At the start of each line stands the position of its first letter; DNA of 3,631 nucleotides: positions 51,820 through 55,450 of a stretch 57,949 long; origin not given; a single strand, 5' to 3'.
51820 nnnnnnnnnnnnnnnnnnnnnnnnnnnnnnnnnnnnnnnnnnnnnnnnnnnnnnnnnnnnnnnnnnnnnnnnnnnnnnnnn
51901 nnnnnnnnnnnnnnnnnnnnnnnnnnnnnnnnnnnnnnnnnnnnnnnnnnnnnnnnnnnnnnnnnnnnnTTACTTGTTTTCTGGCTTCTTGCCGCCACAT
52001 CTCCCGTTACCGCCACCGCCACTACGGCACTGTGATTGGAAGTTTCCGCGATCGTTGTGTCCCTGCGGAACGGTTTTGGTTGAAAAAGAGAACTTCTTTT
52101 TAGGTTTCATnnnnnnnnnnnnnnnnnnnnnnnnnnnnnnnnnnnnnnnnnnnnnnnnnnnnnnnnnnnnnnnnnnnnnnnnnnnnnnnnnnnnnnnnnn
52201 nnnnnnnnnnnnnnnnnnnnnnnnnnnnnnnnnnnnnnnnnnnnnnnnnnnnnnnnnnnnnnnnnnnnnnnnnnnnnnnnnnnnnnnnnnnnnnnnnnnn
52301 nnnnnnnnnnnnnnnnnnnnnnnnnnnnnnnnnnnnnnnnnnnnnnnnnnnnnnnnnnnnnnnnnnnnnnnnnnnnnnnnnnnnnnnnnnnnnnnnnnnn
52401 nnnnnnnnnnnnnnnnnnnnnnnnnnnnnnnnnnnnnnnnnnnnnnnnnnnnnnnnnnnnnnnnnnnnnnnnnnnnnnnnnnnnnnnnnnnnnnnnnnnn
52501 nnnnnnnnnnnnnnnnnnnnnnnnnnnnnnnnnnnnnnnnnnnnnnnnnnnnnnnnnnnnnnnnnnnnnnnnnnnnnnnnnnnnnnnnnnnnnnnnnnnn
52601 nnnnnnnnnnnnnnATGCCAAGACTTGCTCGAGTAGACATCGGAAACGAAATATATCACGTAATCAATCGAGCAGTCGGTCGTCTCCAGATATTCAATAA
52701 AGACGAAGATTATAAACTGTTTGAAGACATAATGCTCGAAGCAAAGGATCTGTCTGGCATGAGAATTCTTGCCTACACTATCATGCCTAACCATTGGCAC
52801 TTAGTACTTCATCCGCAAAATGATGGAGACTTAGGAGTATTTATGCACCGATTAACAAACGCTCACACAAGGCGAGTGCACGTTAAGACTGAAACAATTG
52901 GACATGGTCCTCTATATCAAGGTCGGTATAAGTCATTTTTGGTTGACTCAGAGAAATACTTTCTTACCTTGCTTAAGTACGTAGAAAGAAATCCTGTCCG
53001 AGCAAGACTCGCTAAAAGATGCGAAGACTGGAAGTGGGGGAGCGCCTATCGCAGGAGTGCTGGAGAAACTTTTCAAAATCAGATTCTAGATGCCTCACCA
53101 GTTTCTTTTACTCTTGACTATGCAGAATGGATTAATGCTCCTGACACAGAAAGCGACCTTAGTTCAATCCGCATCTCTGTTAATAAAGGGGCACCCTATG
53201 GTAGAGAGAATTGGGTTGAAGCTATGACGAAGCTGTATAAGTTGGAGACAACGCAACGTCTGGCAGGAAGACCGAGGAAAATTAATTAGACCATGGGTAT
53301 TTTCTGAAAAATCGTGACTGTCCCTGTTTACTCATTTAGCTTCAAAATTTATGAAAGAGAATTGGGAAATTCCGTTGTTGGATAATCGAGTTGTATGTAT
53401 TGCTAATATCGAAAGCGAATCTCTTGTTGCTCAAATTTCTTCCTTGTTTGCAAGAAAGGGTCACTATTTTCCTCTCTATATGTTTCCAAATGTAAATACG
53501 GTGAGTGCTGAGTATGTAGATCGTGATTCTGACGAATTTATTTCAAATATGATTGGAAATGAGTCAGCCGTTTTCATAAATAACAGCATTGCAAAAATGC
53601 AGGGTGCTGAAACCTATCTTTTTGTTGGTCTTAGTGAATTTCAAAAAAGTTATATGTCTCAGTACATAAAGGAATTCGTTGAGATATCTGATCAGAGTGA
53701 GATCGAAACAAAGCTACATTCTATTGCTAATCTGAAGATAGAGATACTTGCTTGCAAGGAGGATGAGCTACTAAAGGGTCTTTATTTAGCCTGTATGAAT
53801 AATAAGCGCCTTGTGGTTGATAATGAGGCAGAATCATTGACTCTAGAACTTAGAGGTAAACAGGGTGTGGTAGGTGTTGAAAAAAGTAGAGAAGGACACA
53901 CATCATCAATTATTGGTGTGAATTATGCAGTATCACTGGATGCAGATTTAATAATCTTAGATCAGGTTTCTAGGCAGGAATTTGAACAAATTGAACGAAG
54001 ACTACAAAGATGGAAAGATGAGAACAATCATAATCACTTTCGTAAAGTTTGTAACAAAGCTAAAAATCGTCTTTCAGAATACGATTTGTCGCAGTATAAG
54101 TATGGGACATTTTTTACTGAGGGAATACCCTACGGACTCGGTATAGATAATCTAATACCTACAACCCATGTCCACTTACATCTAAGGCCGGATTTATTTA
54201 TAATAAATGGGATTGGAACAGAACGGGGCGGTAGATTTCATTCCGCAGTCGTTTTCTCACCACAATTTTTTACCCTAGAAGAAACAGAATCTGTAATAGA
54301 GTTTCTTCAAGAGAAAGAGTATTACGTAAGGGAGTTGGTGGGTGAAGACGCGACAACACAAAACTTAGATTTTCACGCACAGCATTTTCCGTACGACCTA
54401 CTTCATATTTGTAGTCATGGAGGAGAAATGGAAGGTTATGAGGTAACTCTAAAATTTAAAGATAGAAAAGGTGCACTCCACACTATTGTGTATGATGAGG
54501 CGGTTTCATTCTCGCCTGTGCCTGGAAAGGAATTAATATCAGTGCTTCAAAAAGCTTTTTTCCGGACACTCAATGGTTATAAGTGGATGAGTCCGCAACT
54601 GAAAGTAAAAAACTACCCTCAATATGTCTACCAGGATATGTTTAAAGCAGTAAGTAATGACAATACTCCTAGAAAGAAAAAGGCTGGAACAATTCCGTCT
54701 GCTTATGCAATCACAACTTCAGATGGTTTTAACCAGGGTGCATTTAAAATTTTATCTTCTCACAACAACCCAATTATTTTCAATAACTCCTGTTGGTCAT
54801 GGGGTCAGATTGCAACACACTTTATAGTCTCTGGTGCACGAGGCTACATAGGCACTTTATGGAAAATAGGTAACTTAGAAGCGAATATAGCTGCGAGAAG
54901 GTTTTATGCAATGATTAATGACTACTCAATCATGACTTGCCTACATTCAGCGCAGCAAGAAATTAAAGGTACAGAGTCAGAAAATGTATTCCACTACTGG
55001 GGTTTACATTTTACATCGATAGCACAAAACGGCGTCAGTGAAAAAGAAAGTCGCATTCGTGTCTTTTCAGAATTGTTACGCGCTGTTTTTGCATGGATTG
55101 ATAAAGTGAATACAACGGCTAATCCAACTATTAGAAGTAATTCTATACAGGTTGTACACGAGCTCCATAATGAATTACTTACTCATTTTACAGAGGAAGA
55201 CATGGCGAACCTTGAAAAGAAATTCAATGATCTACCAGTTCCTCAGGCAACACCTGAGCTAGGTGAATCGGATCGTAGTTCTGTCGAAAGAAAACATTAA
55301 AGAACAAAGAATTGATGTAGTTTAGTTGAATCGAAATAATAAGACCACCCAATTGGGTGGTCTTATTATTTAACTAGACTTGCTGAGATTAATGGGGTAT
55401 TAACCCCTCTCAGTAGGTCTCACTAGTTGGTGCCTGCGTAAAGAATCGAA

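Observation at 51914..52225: Autonomously expressed 46-aa Gly/Cys-rich peptide gene as candidate precursor, followed by an HExxH protease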

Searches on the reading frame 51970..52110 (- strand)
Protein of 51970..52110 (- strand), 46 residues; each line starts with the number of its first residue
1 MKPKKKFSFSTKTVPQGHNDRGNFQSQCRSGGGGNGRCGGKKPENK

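Call 3: search_protein_families(library=pfam, proteins=[window:51970-52110:-], max_evalue=0.01)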
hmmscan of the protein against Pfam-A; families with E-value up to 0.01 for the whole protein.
window:51970-52110:- (46 aa): 0 families

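Call 6: search_protein_families(library=ncbifam, proteins=[window:51970-52110:-], max_evalue=0.1)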
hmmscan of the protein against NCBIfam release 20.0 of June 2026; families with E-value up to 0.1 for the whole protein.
window:51970-52110:- (46 aa): 0 families

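Call 9: find_homologous_proteins(query=window:51970-52110:-, max_evalue=10)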
Query window:51970-52110:- (46 aa): 2 proteins with E <= 10 among 2 candidates.
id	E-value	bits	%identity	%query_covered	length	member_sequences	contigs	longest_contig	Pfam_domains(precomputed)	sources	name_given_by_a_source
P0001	3.2e-8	51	70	72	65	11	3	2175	-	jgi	-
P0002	2.3e-7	48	67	65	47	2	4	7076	-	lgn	-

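Call 12: find_encoding_contigs(protein=P0002, flank=10000)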
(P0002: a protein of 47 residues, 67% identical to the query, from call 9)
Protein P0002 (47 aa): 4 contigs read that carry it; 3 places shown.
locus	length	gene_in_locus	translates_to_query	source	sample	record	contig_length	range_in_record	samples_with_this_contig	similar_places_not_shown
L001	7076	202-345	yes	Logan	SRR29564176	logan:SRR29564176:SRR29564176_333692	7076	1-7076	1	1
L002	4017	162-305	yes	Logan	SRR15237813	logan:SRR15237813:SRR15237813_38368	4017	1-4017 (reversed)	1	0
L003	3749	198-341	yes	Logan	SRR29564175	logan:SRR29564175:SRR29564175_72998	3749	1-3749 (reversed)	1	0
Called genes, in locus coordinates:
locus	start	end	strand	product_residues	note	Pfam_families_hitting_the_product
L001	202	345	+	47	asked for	-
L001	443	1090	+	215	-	PF10026:DUF2268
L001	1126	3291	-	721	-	PF00881:Nitroreductase, PF02624:YcaO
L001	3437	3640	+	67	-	-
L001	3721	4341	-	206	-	PF01300:Sua5_yciO_yrdC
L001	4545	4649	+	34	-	-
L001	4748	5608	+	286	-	-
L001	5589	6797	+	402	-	PF00814:TsaD, PF22521:HypF_C_2 (weak)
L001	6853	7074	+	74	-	?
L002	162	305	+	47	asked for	-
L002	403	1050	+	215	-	PF10026:DUF2268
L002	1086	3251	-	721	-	PF00881:Nitroreductase, PF02624:YcaO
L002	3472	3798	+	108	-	PF00005:ABC_tran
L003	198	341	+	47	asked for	-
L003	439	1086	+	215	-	PF10026:DUF2268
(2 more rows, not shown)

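Call 13: find_encoding_contigs(protein=P0001, flank=10000)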
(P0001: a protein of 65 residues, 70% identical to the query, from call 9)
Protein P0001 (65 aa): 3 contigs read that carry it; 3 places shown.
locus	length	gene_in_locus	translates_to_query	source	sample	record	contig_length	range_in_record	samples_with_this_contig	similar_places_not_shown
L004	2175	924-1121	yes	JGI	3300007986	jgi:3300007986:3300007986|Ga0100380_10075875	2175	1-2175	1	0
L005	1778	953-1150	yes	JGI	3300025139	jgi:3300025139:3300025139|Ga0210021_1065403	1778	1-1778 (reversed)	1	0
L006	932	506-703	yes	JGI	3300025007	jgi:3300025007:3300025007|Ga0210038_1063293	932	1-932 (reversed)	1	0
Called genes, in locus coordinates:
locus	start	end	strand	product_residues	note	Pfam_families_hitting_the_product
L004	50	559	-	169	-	-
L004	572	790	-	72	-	-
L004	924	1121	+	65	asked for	-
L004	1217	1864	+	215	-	PF10026:DUF2268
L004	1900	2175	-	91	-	?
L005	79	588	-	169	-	-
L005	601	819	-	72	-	-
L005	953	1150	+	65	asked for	-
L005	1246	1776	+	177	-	?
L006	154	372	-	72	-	-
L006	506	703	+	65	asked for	-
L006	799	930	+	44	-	?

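Call 40: find_homologous_proteins(query=A4, max_evalue=1)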
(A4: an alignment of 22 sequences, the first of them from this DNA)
Query A4 (22 sequences) (46 aa, profile of the alignment): 35 proteins with E <= 1 among 1013 candidates.
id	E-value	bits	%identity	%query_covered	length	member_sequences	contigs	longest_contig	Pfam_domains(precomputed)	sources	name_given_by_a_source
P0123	8.6e-18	82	-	-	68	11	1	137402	-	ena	-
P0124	9.0e-18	82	-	-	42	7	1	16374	-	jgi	-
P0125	1.4e-17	81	49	76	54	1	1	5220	-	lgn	-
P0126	1.7e-17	81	49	76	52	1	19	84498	-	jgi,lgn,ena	-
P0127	3.8e-17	80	-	-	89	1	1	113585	-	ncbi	-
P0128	4.4e-15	73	-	-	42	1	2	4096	-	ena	-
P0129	6.4e-15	73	42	100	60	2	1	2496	-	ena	-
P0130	1.2e-13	69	78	100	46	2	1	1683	-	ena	-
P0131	4.7e-13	67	-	-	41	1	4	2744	-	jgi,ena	jgi:hypothetical protein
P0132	6.9e-13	66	41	89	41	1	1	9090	-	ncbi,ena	-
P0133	8.1e-13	66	-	-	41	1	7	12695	-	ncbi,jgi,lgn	jgi:hypothetical protein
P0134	9.0e-13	66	89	20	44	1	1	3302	-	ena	-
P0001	1.0e-12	66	70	72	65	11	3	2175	-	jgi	-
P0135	2.3e-11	61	-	-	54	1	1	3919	-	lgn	-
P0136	2.4e-11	61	44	67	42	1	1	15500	-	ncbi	-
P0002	3.1e-11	61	67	65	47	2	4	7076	-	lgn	-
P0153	3.5e-2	32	-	-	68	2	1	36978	-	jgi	jgi:hypothetical protein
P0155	9.4e-1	27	79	30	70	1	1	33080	-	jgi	jgi:hypothetical protein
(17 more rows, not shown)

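Call 44: find_encoding_contigs(protein=P0153, flank=8000, max_places=2)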
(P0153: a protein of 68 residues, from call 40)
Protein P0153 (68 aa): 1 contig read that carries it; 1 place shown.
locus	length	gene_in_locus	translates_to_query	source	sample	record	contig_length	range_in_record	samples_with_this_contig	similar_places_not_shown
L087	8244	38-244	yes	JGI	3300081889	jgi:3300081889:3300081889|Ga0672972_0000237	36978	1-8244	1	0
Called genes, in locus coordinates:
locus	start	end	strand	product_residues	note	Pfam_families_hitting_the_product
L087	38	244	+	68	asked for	-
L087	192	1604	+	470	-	PF02624:YcaO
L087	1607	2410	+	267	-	PF00881:Nitroreductase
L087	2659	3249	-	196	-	-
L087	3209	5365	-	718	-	PF02534:T4SS-DNA_transf, PF01935:DUF87 (weak), PF10412:TrwB_AAD_bind, PF12696:TraG-D_C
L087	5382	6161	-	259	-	-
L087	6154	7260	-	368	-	PF07728:AAA_5 (weak)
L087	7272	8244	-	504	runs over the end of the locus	-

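Call 45: find_encoding_contigs(protein=P0155, flank=8000, max_places=2)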
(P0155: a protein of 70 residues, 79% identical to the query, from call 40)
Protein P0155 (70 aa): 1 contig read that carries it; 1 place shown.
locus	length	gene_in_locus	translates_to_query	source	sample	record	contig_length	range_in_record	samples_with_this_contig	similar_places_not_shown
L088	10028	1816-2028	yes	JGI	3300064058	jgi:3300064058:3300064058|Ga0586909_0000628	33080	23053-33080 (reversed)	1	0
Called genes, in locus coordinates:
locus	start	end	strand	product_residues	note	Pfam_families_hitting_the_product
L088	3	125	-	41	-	?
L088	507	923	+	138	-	PF27765:UCP032817-like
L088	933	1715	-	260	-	PF13759:2OG-FeII_Oxy_5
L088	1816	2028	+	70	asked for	-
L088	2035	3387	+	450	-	PF02624:YcaO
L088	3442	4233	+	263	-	PF00881:Nitroreductase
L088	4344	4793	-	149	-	PF00817:IMS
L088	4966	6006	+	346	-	PF14022:DUF4238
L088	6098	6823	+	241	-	PF01451:LMWPc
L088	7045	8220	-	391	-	PF05406:WGR, PF01068:DNA_ligase_A_M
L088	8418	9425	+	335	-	PF01068:DNA_ligase_A_M, PF09414:RNA_ligase (weak), PF04679:DNA_ligase_A_C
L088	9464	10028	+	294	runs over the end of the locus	PF02739:5_3_exonuc_N, PF01367:5_3_exonuc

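Call 89: search_protein_representatives(alignment_id=A7)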
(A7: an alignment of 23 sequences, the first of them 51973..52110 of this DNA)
Query: 23 sequences, 45 profile positions. Proteins with E-value up to 0.001 (for the whole library): 30; up to 1e-10: 13; up to 1e-30: 0. The best 30 are listed.
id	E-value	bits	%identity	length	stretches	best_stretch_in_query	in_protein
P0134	5.4e-15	71.2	-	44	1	3-43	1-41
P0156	1.4e-13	66.7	-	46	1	1-43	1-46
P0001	6.3e-13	64.6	-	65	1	3-44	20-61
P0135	1.6e-12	63.2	-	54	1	3-43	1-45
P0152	5.1e-12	61.6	-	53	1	1-45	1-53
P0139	5.5e-12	61.5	-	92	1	5-43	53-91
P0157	1.2e-11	60.4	-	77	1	1-42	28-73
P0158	1.9e-11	59.8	-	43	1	3-44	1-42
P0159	2.5e-11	59.4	-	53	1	3-42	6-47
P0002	3.6e-11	58.9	-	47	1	3-44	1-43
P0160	4.4e-11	58.7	-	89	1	1-43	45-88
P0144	9.9e-11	57.5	-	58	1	4-43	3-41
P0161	1.0e-10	57.5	-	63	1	1-40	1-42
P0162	2.4e-10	56.3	-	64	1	1-43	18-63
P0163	8.0e-10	54.6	-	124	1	6-43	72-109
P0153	2.2e-05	40.4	-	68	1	20-44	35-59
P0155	1.1e-04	38.2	-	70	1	16-40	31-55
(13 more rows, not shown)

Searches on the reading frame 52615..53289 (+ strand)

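Call 3: search_protein_families(library=pfam, proteins=[window:52615-53289:+], max_evalue=0.01)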
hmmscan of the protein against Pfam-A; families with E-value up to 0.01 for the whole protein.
window:52615-53289:+ (224 aa): 1 family
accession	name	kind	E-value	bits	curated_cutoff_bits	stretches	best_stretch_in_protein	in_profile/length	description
PF01797.21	Y1_Tnp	-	2.2e-14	54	23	1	13-126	6-121/121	Transposase IS200 like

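Call 74: search_protein_families(library=ncbifam, proteins=[window:52615-53289:+], max_evalue=0.01)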
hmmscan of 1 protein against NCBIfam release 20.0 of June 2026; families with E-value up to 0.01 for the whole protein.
window:52615-53289:+ (224 aa): 1 family
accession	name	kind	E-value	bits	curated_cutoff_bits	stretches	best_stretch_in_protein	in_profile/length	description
NF047646.1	REP_Tyr_transpos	equivalog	1.2e-19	70.6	80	1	5-141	3-145/146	REP-associated tyrosine transposase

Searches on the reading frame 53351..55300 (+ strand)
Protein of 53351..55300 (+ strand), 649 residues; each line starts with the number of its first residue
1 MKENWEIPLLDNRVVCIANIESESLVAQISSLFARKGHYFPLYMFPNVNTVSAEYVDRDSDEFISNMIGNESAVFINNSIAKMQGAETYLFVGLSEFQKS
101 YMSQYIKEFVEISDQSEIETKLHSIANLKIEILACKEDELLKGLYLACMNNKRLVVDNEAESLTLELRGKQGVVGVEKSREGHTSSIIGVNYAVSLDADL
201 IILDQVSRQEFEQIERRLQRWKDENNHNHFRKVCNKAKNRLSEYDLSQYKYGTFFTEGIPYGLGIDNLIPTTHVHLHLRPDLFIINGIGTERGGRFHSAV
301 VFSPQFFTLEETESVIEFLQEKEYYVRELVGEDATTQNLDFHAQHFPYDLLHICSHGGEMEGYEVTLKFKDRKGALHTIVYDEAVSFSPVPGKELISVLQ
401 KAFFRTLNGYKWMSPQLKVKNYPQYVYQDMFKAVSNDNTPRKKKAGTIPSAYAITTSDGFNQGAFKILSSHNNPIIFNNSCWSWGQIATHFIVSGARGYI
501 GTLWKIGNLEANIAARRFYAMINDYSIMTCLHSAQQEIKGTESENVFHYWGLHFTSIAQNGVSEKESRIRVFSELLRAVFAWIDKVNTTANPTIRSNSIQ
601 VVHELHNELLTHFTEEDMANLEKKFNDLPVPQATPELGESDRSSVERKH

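Call 3: search_protein_families(library=pfam, proteins=[window:53351-55300:+], max_evalue=0.01)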
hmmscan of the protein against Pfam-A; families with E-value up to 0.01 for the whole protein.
window:53351-55300:+ (649 aa): 1 family
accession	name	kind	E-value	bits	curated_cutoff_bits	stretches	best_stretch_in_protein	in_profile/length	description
PF12770.12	CHAT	-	5.3e-08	33.1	24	1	487-551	214-282/289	CHAT domain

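Call 6: search_protein_families(library=ncbifam, proteins=[window:53351-55300:+], max_evalue=0.1)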
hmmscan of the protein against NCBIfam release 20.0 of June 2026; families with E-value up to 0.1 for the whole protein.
window:53351-55300:+ (649 aa): 0 families
